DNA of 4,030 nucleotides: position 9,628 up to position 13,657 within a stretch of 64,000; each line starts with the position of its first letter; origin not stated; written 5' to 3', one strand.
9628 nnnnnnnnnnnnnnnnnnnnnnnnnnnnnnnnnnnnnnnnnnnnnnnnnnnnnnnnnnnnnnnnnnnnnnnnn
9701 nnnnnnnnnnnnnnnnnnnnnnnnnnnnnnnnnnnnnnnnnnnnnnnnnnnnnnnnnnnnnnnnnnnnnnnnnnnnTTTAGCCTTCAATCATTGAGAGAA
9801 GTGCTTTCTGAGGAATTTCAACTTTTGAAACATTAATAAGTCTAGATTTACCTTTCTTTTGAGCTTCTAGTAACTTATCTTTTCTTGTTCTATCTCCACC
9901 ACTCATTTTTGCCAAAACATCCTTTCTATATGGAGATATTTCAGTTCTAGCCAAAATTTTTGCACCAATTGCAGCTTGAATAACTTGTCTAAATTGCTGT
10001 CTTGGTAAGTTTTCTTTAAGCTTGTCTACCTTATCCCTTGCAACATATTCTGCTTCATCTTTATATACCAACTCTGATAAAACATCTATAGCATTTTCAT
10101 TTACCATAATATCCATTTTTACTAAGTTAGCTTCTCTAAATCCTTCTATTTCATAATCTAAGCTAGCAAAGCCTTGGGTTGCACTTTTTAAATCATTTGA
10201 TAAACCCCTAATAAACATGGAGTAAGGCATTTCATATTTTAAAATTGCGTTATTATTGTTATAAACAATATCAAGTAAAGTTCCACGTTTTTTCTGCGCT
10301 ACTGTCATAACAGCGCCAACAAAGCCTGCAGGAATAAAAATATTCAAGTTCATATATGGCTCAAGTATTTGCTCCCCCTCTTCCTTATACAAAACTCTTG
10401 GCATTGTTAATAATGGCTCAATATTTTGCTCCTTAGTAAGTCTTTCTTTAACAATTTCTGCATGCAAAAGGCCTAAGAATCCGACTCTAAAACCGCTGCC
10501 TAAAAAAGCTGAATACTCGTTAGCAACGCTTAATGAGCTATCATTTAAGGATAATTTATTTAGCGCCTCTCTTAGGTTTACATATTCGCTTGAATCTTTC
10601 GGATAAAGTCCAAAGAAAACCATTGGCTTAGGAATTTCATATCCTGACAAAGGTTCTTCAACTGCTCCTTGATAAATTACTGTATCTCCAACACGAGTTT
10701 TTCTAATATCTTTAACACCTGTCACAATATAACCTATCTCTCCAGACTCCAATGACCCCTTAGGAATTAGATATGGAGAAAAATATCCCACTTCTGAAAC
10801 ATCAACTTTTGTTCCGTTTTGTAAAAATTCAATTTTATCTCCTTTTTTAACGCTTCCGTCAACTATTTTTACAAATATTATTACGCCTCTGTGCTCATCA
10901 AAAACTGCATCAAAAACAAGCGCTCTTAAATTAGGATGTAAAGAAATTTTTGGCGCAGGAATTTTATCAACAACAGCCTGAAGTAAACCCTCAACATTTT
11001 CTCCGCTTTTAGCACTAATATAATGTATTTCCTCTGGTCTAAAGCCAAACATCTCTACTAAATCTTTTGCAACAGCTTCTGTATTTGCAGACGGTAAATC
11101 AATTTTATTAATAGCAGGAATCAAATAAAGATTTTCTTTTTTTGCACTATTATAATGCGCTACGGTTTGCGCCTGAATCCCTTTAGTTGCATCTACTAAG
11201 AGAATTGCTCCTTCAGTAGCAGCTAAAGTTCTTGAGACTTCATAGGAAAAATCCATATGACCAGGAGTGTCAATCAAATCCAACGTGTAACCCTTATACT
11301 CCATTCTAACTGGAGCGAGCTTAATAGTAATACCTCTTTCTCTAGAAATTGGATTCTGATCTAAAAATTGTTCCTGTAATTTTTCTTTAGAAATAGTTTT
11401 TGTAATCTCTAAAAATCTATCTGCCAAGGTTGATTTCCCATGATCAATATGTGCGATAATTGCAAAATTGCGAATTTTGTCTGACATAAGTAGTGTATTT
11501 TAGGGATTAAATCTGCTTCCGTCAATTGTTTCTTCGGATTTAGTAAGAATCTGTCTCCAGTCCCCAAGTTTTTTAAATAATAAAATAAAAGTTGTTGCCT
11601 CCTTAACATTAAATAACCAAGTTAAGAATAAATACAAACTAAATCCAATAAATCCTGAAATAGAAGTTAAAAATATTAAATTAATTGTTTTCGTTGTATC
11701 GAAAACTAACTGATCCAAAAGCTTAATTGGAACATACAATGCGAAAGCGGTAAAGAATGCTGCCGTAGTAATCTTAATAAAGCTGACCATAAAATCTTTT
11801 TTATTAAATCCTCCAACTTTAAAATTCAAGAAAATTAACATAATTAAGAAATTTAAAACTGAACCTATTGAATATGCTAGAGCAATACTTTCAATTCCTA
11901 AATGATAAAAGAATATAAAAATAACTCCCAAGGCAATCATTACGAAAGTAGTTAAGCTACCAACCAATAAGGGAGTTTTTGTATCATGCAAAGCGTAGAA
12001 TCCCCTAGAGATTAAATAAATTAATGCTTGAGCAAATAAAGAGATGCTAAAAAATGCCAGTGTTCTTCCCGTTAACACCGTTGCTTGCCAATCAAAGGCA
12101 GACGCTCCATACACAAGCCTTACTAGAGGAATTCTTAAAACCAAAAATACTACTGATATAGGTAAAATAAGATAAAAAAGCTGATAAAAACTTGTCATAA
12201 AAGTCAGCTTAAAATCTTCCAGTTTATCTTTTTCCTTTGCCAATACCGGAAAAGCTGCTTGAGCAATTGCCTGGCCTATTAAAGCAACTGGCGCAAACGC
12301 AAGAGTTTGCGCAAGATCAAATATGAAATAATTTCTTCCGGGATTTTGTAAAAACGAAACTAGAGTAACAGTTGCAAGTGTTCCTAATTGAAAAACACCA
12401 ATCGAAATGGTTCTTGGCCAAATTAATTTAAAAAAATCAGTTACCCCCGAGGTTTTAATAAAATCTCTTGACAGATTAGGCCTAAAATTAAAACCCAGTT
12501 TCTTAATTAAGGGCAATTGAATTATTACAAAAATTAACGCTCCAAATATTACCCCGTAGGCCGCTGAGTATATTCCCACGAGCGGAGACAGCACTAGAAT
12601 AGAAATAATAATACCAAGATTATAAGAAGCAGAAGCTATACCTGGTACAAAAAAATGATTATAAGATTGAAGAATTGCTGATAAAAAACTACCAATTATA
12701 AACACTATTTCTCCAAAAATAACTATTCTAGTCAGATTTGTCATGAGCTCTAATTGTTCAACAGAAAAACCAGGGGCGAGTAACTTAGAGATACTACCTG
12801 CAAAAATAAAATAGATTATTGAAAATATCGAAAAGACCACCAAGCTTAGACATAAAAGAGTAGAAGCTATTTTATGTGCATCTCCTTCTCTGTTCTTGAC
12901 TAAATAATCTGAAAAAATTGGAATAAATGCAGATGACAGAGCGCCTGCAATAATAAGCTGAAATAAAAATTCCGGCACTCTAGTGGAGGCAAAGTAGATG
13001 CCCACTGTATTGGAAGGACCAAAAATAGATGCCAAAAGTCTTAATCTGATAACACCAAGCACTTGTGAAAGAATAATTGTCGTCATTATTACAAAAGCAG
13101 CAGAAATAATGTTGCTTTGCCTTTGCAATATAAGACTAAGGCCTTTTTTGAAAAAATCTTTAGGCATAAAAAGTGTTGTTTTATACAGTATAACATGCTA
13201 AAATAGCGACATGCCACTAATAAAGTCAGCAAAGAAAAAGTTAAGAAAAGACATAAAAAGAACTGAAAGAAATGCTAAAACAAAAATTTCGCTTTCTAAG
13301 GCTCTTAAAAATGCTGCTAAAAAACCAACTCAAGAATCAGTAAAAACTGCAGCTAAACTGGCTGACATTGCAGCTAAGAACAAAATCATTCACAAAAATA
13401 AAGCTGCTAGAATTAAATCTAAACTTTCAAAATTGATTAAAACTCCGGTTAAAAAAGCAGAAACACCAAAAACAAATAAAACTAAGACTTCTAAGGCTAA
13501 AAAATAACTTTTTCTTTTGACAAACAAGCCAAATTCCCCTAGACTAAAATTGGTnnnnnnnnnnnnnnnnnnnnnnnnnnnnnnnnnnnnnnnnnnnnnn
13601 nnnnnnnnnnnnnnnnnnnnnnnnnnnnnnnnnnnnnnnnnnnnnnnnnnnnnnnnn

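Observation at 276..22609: Two linked operons that recapitulate an arabinogalactan-like (polyprenyl-phospho-pentose dependent) cell-wall glycan pathway outside Actinobacteria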

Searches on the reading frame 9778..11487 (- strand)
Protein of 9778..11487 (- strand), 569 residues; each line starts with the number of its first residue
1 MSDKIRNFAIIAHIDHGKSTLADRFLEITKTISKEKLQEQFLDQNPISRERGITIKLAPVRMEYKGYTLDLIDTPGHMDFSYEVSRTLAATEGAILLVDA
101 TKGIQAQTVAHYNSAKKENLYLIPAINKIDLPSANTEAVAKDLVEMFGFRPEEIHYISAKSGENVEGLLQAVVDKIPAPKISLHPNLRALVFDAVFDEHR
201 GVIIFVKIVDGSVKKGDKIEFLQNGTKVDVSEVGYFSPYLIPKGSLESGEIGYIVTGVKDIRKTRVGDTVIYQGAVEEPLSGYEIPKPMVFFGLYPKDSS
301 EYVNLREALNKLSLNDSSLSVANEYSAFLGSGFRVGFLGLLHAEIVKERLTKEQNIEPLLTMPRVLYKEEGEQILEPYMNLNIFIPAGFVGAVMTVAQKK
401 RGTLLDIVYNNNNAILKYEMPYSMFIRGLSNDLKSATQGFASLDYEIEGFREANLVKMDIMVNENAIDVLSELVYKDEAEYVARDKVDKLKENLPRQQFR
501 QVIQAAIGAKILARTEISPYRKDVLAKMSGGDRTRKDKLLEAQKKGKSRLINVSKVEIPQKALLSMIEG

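Call 4: search_protein_families(library=pfam, proteins=[window:9778-11487:-], max_evalue=0.01)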
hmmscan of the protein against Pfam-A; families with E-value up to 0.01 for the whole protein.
window:9778-11487:- (569 aa): 8 families
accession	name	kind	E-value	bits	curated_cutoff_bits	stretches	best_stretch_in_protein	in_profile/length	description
PF00009.33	GTP_EFTU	-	3.9e-53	180.3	26.5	1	4-177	2-187/188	Elongation factor Tu GTP binding domain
PF06421.17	LepA_C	-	6.1e-35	120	29.7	1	462-567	1-106/107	GTP-binding protein LepA C-terminus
PF00679.30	EFG_C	-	7.3e-20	71.2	27.9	1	374-459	2-87/89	Elongation factor G C-terminus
PF03144.31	GTP_EFTU_D2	-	4.3e-09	37.1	30.3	1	201-270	1-72/73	Elongation factor Tu domain 2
PF14492.12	EFG_III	-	8.1e-06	26.3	27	1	285-357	1-70/75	Elongation Factor G, domain III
PF01926.29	MMR_HSR1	-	5.3e-05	23.7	21.9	1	13-127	7-112/113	50S ribosome-binding GTPase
PF22042.2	EF-G_D2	-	5.3e-05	23.7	27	1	187-228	2-41/84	Elongation factor G domain 2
PF00071.28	Ras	-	0.00092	19.3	21.6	1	54-176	35-160/162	Ras family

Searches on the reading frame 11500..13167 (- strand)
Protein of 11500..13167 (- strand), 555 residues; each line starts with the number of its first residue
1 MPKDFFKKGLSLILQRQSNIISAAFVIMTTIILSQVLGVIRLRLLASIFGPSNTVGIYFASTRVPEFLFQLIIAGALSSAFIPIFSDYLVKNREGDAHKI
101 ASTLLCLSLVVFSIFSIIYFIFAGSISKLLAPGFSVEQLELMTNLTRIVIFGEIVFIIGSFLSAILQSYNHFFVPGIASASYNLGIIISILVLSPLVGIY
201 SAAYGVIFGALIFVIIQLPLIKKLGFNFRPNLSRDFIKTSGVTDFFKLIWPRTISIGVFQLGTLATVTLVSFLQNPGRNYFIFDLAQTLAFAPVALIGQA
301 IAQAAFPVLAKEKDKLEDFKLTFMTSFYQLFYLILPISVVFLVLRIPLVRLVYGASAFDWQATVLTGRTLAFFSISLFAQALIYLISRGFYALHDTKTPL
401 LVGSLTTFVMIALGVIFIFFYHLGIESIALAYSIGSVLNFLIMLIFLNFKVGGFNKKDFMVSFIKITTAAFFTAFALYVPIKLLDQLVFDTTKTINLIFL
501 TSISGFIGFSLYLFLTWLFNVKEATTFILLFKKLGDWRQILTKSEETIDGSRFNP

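Call 4: search_protein_families(library=pfam, proteins=[window:11500-13167:-], max_evalue=0.01)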
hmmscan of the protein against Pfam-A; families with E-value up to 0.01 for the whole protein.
window:11500-13167:- (555 aa): 3 families
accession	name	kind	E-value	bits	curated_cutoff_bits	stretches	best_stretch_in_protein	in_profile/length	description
PF03023.19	MurJ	-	9.5e-64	216.1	27.4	1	45-482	1-434/451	Lipid II flippase MurJ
PF13440.11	Polysacc_synt_3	-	2e-08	34.3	23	1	86-355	33-286/293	Polysaccharide biosynthesis protein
PF01554.23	MatE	-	0.0002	21.6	24.9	1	31-187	6-157/161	MatE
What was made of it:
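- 11500..13167 (-): MurJ-family (MOP superfamily) flippase next to operon 2. It is probably the lipid II flippase. A role in flipping the pentose donor is only a possibility. PF03023 at E=9.5e-64 (call 4).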

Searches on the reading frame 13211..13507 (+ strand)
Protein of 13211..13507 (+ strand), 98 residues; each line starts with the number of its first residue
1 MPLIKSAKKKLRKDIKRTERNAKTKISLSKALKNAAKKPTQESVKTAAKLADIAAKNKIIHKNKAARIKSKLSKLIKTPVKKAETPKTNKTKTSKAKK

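Call 4: search_protein_families(library=pfam, proteins=[window:13211-13507:+], max_evalue=0.01)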
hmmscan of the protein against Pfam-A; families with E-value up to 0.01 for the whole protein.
window:13211-13507:+ (98 aa): 1 family
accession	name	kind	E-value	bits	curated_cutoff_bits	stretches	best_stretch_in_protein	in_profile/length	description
PF01649.23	Ribosomal_S20p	-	7.6e-09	36.5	29.5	1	4-77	3-83/83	Ribosomal protein S20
